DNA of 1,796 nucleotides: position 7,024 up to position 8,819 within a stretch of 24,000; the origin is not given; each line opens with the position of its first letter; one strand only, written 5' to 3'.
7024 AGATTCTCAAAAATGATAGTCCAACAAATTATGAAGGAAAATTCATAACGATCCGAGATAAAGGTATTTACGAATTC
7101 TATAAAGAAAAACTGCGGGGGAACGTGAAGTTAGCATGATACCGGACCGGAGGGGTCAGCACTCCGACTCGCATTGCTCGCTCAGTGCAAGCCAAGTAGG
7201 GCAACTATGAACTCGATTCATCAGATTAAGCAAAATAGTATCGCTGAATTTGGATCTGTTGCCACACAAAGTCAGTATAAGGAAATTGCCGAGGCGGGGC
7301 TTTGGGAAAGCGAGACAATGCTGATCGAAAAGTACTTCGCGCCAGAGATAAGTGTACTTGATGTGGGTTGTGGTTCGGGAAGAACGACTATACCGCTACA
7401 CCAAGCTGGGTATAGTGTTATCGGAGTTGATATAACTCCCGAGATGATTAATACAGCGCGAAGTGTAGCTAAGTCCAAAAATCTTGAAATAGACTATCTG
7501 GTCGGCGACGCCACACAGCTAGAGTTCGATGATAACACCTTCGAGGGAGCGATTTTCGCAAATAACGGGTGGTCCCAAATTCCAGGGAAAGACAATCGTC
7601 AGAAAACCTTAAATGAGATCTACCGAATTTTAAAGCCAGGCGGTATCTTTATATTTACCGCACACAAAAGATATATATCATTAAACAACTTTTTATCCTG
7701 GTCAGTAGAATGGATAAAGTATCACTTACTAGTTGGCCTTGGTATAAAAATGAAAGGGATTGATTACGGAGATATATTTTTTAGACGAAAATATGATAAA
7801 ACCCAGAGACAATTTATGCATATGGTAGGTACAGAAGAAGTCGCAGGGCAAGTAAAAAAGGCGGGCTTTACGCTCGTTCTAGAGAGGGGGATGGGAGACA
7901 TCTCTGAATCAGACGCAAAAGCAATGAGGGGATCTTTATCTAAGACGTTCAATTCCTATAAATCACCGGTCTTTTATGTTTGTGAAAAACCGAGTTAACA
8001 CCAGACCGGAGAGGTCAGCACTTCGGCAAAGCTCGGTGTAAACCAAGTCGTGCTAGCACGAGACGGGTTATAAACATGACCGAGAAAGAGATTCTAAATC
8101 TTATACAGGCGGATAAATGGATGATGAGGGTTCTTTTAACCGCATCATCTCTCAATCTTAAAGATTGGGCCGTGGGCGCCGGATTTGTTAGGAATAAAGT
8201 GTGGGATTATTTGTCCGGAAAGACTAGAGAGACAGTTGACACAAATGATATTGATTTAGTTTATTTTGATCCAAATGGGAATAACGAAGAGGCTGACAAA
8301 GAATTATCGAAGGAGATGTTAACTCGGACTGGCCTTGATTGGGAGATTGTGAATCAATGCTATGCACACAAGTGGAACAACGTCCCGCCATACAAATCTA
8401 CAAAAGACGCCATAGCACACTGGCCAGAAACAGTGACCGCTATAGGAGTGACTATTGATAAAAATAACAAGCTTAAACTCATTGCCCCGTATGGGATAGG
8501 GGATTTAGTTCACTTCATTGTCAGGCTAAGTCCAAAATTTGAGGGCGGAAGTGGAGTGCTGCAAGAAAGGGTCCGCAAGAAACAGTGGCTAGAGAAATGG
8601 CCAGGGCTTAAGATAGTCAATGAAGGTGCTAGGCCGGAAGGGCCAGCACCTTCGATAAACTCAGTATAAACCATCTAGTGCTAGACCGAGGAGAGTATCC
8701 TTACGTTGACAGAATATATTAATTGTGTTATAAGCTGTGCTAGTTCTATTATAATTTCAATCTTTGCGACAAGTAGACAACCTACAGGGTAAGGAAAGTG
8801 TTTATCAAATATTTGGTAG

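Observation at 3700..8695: tRNA-Gln-anchored array of single-gene cassettes separated by a mosaic A-hinge-B junction repeat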

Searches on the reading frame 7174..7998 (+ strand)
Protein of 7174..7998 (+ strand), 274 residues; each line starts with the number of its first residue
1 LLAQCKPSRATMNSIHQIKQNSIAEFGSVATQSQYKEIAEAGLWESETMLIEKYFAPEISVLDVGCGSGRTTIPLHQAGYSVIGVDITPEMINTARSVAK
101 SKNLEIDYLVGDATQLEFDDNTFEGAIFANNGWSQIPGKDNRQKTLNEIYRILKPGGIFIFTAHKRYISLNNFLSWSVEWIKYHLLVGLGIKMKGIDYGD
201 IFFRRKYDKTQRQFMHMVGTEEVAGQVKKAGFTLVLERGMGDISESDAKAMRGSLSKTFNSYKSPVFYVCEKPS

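Call 13: search_protein_families(library=pfam, proteins=[window:7174-7998:+], max_evalue=0.01)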
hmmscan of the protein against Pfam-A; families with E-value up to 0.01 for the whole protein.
window:7174-7998:+ (274 aa): 16 families
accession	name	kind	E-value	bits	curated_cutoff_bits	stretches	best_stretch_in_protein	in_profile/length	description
PF13649.12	Methyltransf_25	-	1e-24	87.5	27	1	61-157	1-97/97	Methyltransferase domain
PF08241.18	Methyltransf_11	-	6.6e-24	84.8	21.2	1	62-161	1-95/95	Methyltransferase domain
PF13847.12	Methyltransf_31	-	5.5e-18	65.5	27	1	59-165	5-113/145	Methyltransferase domain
PF01209.24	Ubie_methyltran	-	6.1e-16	58.9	20.1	1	43-166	34-156/233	ubiE/COQ5 methyltransferase family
PF13489.12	Methyltransf_23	-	9.1e-13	48.7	27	1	45-235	10-162/164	Methyltransferase domain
PF08242.18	Methyltransf_12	-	1.2e-12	48.8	30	1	62-159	1-98/98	Methyltransferase domain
PF01555.25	N6_N4_Mtase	-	6.4e-06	26.7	26.7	0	49-95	173-219/221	DNA methylase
PF03848.20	TehB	-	1.5e-05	24.9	20.4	1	60-121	33-95/193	Tellurite resistance protein TehB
PF06325.19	PrmA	-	0.00016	21.7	22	1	50-110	154-215/296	Ribosomal protein L11 methyltransferase (PrmA)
PF02390.23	Methyltransf_4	-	0.00018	21.4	24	1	60-161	4-115/173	Putative methyltransferase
PF02353.26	CMAS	-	0.00051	19.9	27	1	40-165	45-168/273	Mycolic acid cyclopropane synthetase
PF05401.17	NodS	-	0.00083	19.7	24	1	60-166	46-149/201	Nodulation protein S (NodS)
PF01135.25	PCMT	-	0.00085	19.6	20.3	1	52-137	70-156/210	Protein-L-isoaspartate(D-aspartate) O-methyltransferase (PCMT)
PF05175.20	MTS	-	0.003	17.7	23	1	58-116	32-93/170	Methyltransferase small domain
PF09445.16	Methyltransf_15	-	0.005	16.9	22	1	61-115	4-60/165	RNA cap guanine-N2 methyltransferase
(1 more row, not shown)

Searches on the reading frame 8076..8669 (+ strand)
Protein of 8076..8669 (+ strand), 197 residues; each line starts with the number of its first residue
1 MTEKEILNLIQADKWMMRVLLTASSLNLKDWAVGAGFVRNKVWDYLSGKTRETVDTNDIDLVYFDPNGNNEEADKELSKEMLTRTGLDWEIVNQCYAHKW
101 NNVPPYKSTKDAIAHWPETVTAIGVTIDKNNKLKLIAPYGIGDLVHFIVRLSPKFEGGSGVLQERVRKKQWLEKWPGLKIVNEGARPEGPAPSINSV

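Call 13: search_protein_families(library=pfam, proteins=[window:8076-8669:+], max_evalue=0.01)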
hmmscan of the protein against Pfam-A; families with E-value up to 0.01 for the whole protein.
window:8076-8669:+ (197 aa): 1 family
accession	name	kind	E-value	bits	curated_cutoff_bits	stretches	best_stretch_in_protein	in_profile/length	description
PF06042.17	NTP_transf_6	-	1.3e-51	175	25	1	23-180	3-159/159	Nucleotidyltransferase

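Call 15: find_encoding_contigs(protein=window:8076-8669:+, flank=10000, max_places=10)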
Protein window:8076-8669:+ (197 aa): no gene with exactly this product is on record in the collection.

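Call 58: find_homologous_proteins(query=window:8076-8669:+)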
Query window:8076-8669:+ (197 aa): 503 proteins with E <= 0.001 among 601 candidates; the best 120 are listed.
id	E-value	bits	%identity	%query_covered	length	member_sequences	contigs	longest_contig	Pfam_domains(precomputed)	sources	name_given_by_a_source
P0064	1.2e-130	451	100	100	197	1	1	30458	PF06042.18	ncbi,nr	ncbi:MAG: nucleotidyltransferase family protein [Candidatus Colwellbacteria bacterium]|nr:nucleotidy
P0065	8.6e-97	340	82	89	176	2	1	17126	PF06042.18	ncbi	-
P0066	1.5e-85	304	69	93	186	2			PF06042.18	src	-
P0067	7.9e-85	301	70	92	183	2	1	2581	PF06042.18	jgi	jgi:hypothetical protein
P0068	1.1e-82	294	69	91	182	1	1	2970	PF06042.18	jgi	jgi:uncharacterized protein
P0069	2.3e-81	290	69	92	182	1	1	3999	PF06042.18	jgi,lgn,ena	-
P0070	7.1e-81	288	68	91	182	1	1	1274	PF06042.18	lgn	-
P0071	1.4e-80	288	70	92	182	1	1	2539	PF06042.18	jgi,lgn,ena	-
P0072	6.4e-80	285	66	91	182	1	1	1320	PF06042.18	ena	-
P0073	1.3e-79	284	67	92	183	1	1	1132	PF06042.18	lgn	-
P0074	1.5e-79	284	68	89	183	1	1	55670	PF06042.18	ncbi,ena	-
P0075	2.6e-79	283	70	89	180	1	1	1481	PF06042.18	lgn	-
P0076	6.5e-79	282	67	92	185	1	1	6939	PF06042.18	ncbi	-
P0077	2.3e-78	280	67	92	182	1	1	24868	PF06042.18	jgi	jgi:hypothetical protein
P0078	2.4e-78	280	66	91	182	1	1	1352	PF06042.18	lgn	-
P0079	4.3e-78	279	66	93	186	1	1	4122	PF06042.18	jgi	jgi:hypothetical protein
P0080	1.8e-77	277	66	91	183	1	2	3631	PF06042.18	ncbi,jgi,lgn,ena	-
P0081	2.6e-77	277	67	90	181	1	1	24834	PF06042.18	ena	-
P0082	2.6e-77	277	65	92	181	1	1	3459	PF06042.18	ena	-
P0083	2.9e-77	277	65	92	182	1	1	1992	PF06042.18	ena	-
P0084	1.1e-76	275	65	92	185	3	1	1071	PF06042.18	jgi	jgi:hypothetical protein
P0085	1.3e-76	275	66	92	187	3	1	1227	PF06042.18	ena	-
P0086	1.7e-76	274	68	84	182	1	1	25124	PF06042.18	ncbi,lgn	-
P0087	1.8e-76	274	66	92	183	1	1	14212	PF06042.18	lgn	-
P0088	2.2e-76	274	66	93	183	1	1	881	PF06042.18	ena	-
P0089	7.7e-76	272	66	90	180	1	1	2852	PF06042.18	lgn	-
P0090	1.3e-75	271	64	92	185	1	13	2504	PF06042.18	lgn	-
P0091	4.8e-75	269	66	92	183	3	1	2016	PF06042.18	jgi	-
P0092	5.0e-75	269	64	92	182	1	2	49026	PF06042.18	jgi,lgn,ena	-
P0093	6.0e-75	269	64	92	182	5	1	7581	PF06042.18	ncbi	ncbi:MAG: nucleotidyltransferase family protein [Patescibacteria group bacterium]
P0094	7.1e-75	269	66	92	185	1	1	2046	PF06042.18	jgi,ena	-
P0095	7.8e-75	269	64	92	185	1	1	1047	PF06042.18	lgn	-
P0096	8.6e-75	269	63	93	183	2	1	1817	PF06042.18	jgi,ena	-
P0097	1.3e-74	268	64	92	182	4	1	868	PF06042.18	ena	-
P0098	1.6e-74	268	61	92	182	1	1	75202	PF06042.18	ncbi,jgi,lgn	ncbi:MAG: nucleotidyltransferase family protein [Candidatus Paceibacterota bacterium]|jgi:hypothetic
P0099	2.1e-74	267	64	92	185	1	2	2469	PF06042.18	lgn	-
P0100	2.9e-74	267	62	92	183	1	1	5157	PF06042.18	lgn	-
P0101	3.3e-74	267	64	92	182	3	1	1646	PF06042.18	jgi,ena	-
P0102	5.3e-74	266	63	91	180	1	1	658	PF06042.18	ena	-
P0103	5.5e-74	266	64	92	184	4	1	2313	PF06042.18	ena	-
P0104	2.6e-73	264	63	92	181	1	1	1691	PF06042.18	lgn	-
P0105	2.6e-73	264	64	92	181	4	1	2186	PF06042.18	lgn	-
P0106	2.7e-73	264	65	92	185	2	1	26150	PF06042.18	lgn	-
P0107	3.8e-73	263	65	91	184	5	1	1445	PF06042.18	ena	-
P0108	4.8e-73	263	61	92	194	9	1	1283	PF06042.18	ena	-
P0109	4.9e-73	263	62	94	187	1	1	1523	PF06042.18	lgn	-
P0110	6.6e-73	262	65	92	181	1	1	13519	PF06042.18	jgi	jgi:hypothetical protein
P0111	7.8e-73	262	62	91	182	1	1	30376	PF06042.18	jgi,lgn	jgi:hypothetical protein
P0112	9.1e-73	262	62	92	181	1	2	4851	PF06042.18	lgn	-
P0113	9.6e-73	262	62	93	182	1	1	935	PF06042.18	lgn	-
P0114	1.2e-72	262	64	92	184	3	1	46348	PF06042.18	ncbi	-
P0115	1.3e-72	261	67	84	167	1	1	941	PF06042.18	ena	-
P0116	1.3e-72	261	62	91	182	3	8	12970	PF06042.18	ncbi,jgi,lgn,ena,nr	ncbi:MAG: uncharacterized protein QG579_446 [Patescibacteria group bacterium]|jgi:hypothetical prote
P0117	1.3e-72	261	63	92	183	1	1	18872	PF06042.18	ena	-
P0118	1.3e-72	261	63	91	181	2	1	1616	PF06042.18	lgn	-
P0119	1.4e-72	261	66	88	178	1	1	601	PF06042.18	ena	-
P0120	2.5e-72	261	62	91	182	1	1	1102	PF06042.18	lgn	-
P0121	3.4e-72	260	61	92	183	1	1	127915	PF06042.18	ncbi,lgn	-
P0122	3.9e-72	260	61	91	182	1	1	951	PF06042.18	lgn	-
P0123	6.0e-72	259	64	91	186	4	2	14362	PF06042.18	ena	-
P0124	6.2e-72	259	61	94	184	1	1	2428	PF06042.18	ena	-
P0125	6.3e-72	259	60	92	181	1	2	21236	PF06042.18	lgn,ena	-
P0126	6.4e-72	259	65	92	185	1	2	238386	PF06042.18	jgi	jgi:hypothetical protein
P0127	6.6e-72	259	63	92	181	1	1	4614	PF06042.18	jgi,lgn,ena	jgi:hypothetical protein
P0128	8.7e-72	259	61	91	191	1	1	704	PF06042.18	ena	-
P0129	9.3e-72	259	63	91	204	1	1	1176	PF06042.18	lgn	-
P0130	1.0e-71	259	62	91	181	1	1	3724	PF06042.18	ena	-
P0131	1.5e-71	258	63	92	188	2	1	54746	PF06042.18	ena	-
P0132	1.6e-71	258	62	91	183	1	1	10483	PF06042.18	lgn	-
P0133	1.9e-71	258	62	92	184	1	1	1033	PF06042.18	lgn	-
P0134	2.0e-71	258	60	94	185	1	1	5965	PF06042.18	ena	-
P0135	2.5e-71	257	62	90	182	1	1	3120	PF06042.18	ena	-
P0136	3.3e-71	257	62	94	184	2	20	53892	PF06042.18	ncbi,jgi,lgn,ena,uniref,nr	ncbi:hypothetical protein A2W54_02675 [Candidatus Giovannonibacteria bacterium RIFCSPHIGHO2_02_43_13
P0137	3.5e-71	257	63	91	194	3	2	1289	PF06042.18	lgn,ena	-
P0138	3.7e-71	257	61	93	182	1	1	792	PF06042.18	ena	-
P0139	4.8e-71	256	60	92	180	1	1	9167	PF06042.18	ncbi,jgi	jgi:hypothetical protein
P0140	4.9e-71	256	61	92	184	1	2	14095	PF06042.18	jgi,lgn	jgi:hypothetical protein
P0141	5.0e-71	256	63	91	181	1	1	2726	PF06042.18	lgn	-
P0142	5.5e-71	256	59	94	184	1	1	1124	PF06042.18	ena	-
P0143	6.0e-71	256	59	92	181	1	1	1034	PF06042.18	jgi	jgi:hypothetical protein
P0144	6.1e-71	256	64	92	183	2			PF06042.18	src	-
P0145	7.0e-71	256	66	85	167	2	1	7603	PF06042.18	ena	-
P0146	8.4e-71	256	59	93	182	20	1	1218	PF06042.18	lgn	-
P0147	8.8e-71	255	63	91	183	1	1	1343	PF06042.18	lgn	-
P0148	8.9e-71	255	59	91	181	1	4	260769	PF06042.18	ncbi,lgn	-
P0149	1.1e-70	255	61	85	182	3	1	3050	PF06042.18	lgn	-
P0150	1.2e-70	255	60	91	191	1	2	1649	PF06042.18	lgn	-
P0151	1.3e-70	255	66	79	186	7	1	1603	PF06042.18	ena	-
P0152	1.3e-70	255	62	93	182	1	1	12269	PF06042.18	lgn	-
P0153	1.5e-70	255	59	91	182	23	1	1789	PF06042.18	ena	-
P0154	2.6e-70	254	62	91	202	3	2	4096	PF06042.18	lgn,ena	-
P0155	2.9e-70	254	61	91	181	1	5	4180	PF06042.18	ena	-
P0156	3.1e-70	254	58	93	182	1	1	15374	PF06042.18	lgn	-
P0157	3.5e-70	254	62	92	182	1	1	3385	PF06042.18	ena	-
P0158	4.3e-70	253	62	91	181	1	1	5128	PF06042.18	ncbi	-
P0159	5.1e-70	253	60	91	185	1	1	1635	PF06042.18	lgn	-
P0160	5.2e-70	253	59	92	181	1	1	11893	PF06042.18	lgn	-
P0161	5.9e-70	253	61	92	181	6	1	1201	PF06042.18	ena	-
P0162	6.1e-70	253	62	91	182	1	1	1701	PF06042.18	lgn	-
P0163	7.6e-70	252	63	91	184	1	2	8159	PF06042.18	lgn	-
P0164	8.7e-70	252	59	93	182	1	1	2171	PF06042.18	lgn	-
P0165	8.9e-70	252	61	91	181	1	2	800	PF06042.18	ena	-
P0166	9.2e-70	252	56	98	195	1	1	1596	PF06042.18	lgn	-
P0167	9.4e-70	252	60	93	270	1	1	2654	PF06042.18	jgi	-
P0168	9.6e-70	252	60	92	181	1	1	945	PF06042.18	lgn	-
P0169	1.3e-69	252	60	91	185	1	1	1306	PF06042.18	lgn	-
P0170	1.5e-69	251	60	92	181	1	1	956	PF06042.18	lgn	-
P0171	1.6e-69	251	61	92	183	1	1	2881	PF06042.18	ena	-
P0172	1.7e-69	251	60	90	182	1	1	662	PF06042.18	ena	-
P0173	1.8e-69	251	61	92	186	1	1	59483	PF06042.18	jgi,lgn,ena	-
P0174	2.3e-69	251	60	92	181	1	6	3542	PF06042.18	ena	-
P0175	2.4e-69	251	58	93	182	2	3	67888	PF06042.18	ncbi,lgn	-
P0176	2.9e-69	251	60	92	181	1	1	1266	PF06042.18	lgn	-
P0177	3.7e-69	250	58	91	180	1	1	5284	PF06042.18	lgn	-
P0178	4.0e-69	250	59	91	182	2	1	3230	PF06042.18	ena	-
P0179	4.2e-69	250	62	91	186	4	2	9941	PF06042.18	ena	-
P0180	4.2e-69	250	61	92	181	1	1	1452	PF06042.18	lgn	-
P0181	4.9e-69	250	60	92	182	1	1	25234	PF06042.18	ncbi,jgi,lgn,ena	ncbi:MAG: nucleotidyltransferase family protein [bacterium]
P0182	5.8e-69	250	60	92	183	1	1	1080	PF06042.18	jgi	-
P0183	7.9e-69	249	59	91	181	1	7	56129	PF06042.18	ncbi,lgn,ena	-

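Call 59: find_encoding_contigs(protein=P0065, flank=10000, max_places=5)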
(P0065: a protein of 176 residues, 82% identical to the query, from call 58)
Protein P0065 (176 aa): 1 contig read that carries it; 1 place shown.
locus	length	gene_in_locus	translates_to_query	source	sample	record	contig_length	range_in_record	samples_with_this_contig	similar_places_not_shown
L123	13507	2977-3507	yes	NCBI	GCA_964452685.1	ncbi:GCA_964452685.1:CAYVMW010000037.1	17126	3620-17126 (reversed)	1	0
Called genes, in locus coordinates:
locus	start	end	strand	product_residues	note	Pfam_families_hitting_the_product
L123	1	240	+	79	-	?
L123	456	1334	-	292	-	-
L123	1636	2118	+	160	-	PF08719:NADAR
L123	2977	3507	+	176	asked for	PF06042:NTP_transf_6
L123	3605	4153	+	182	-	PF04542:Sigma70_r2, PF08281:Sigma70_r4_2, PF04545:Sigma70_r4 (weak)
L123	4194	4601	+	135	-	-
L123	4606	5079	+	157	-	-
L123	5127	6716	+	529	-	PF25917:BSH_RND, PF25973:BSH_CzcB (weak), PF25990:Beta-barrel_YknX, PF25975:CzcB_C (faint)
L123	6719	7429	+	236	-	PF00005:ABC_tran, PF02463:SMC_N (faint)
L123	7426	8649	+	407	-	PF12704:MacB_PCD, PF02687:FtsX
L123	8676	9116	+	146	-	-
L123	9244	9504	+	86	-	-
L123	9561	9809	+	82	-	PF04226:Transgly_assoc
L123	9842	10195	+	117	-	PF02325:CCB3_YggT (weak)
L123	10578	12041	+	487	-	PF00432:Prenyltrans (weak), PF13243:SQHop_cyclase_C, PF00090:TSP_1 (weak), PF01471:PG_binding_1 (faint)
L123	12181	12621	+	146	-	PF01894:YjbQ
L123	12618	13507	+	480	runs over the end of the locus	PF13231:PMT_2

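Call 60: find_encoding_contigs(protein=P0074, flank=10000, max_places=5)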
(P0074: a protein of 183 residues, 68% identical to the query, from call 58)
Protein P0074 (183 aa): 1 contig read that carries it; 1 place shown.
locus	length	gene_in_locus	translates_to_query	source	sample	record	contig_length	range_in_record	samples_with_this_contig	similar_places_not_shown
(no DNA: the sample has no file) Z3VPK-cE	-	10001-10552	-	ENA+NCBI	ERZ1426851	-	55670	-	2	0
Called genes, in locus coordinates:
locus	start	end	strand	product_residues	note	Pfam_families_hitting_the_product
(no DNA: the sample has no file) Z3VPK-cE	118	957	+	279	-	-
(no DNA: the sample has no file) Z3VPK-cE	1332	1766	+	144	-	PF02381:MraZ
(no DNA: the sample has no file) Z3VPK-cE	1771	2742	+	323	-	PF01795:Methyltransf_5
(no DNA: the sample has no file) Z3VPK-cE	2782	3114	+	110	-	-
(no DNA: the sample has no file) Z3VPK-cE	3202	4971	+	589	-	PF03717:PBP_dimer (faint), PF00905:Transpeptidase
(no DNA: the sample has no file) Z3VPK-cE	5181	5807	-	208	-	-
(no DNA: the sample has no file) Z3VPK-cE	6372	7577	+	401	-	PF07907:YibE_F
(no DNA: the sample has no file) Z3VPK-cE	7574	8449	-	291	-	PF01656:CbiA, PF02374:ArsA_ATPase (weak), PF10609:ParA (weak), PF13614:AAA_31 (weak)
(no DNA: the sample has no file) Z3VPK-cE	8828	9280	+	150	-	PF01475:FUR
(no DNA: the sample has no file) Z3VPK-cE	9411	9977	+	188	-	PF00117:GATase, PF07722:Peptidase_C26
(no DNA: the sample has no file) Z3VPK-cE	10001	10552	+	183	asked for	PF06042:NTP_transf_6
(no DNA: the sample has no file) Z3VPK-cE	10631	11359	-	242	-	-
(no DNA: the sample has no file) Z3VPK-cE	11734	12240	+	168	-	-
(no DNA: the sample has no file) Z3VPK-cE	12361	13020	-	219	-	PF18312:ScsC_N (weak)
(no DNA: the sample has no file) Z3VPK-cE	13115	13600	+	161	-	-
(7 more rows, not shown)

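Call 79: find_encoding_contigs(protein=P0077, flank=10000, max_places=3)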
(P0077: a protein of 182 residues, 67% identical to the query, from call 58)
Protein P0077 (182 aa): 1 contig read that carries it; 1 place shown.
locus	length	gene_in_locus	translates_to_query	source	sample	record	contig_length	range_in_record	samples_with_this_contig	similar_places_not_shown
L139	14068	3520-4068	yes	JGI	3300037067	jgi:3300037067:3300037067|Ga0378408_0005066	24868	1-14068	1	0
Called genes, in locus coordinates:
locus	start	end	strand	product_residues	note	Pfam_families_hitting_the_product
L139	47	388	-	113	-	-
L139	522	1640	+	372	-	PF02353:CMAS, PF13489:Methyltransf_23, PF01728:FtsJ (weak), PF08241:Methyltransf_11, PF08242:Methyltransf_12, PF13649:Methyltransf_25, PF13847:Methyltransf_31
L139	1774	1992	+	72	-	-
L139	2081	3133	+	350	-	PF01926:MMR_HSR1, PF02421:FeoB_N (weak), PF06071:YchF-GTPase_C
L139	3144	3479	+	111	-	PF08761:dUTPase_2 (weak), PF03819:MazG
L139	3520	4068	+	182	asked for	PF06042:NTP_transf_6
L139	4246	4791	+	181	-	-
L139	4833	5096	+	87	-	-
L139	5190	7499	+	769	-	PF00133:tRNA-synt_1, PF09334:tRNA-synt_1g, PF13603:tRNA-synt_1_2, PF00133:tRNA-synt_1, PF08264:Anticodon_1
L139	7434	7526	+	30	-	-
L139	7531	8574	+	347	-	PF04545:Sigma70_r4, PF05066:HARE-HTH (weak)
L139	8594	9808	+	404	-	PF26449:DUF8128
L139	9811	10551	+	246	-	PF02618:YceG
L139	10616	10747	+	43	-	PF02618:YceG (weak)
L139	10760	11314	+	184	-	PF16473:Rv2179c-like (faint), PF00929:RNase_T, PF13482:RNase_H_2 (faint)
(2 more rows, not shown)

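Call 80: find_encoding_contigs(protein=P0086, flank=10000, max_places=3)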
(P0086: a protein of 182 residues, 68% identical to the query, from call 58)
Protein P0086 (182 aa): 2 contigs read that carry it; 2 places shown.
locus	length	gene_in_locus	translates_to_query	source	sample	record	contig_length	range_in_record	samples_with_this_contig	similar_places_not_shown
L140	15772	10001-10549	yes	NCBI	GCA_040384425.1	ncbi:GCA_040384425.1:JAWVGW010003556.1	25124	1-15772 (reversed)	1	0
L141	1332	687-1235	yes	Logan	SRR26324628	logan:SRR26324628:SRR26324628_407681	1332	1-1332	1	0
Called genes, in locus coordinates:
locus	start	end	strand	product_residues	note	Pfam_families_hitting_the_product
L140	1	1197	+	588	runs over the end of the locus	PF03023:MurJ, PF01554:MatE (weak)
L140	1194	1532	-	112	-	PF01741:MscL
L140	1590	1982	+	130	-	PF02452:PemK_toxin (weak)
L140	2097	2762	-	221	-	PF13462:Thioredoxin_4, PF01323:DSBA, PF13743:Thioredoxin_5 (faint)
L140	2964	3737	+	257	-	-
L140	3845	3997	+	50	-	PF00471:Ribosomal_L33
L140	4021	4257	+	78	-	-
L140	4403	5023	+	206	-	PF07478:Dala_Dala_lig_C, PF13535:ATP-grasp_4 (faint)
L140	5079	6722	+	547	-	PF00117:GATase, PF07722:Peptidase_C26, PF02540:NAD_synthase (faint), PF00958:GMP_synt_C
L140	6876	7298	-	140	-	-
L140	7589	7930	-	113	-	-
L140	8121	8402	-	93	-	-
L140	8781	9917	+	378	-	-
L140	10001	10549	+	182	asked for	PF06042:NTP_transf_6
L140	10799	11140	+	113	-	-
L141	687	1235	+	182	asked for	PF06042:NTP_transf_6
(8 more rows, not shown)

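Call 99: find_encoding_contigs(protein=P0076, flank=10000, max_places=3)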
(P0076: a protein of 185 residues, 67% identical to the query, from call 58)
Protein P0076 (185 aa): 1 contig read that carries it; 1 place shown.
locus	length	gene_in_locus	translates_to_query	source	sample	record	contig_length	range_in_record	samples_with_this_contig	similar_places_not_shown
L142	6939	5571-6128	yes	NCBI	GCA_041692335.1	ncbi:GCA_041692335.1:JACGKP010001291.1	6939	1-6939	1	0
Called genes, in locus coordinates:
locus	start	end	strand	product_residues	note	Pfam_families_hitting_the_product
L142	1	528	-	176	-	?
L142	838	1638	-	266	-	PF13276:HTH_21 (faint), PF00665:rve, PF13683:rve_3, PF13333:rve_2 (weak)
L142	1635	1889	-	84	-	PF01527:HTH_Tnp_1, PF13384:HTH_23 (weak), PF13518:HTH_28 (weak)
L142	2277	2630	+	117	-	-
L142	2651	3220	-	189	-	PF01476:LysM, PF23473:LysM3_LYK4_5 (weak)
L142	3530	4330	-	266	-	PF13276:HTH_21 (faint), PF00665:rve, PF13683:rve_3, PF13333:rve_2 (weak)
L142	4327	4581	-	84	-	PF01527:HTH_Tnp_1, PF13384:HTH_23 (weak), PF13518:HTH_28 (weak)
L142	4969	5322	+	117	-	-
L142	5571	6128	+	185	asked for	PF06042:NTP_transf_6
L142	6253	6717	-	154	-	-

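Call 100: find_encoding_contigs(protein=P0069, flank=10000, max_places=3)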
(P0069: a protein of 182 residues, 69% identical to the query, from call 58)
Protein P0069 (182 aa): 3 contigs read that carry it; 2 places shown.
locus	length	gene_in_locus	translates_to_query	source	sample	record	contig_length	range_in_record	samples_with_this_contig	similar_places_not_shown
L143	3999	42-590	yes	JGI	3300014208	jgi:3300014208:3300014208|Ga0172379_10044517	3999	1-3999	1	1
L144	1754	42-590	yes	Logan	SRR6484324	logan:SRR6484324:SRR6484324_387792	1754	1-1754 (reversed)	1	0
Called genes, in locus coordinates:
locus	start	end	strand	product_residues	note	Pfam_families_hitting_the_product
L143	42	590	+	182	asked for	PF06042:NTP_transf_6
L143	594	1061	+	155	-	PF00293:NUDIX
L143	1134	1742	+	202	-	PF01725:Ham1p_like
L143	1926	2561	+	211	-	PF06941:NT5C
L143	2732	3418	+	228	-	PF18915:DUF5667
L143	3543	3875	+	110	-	-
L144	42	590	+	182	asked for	PF06042:NTP_transf_6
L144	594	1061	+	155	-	PF00293:NUDIX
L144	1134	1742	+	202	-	PF01725:Ham1p_like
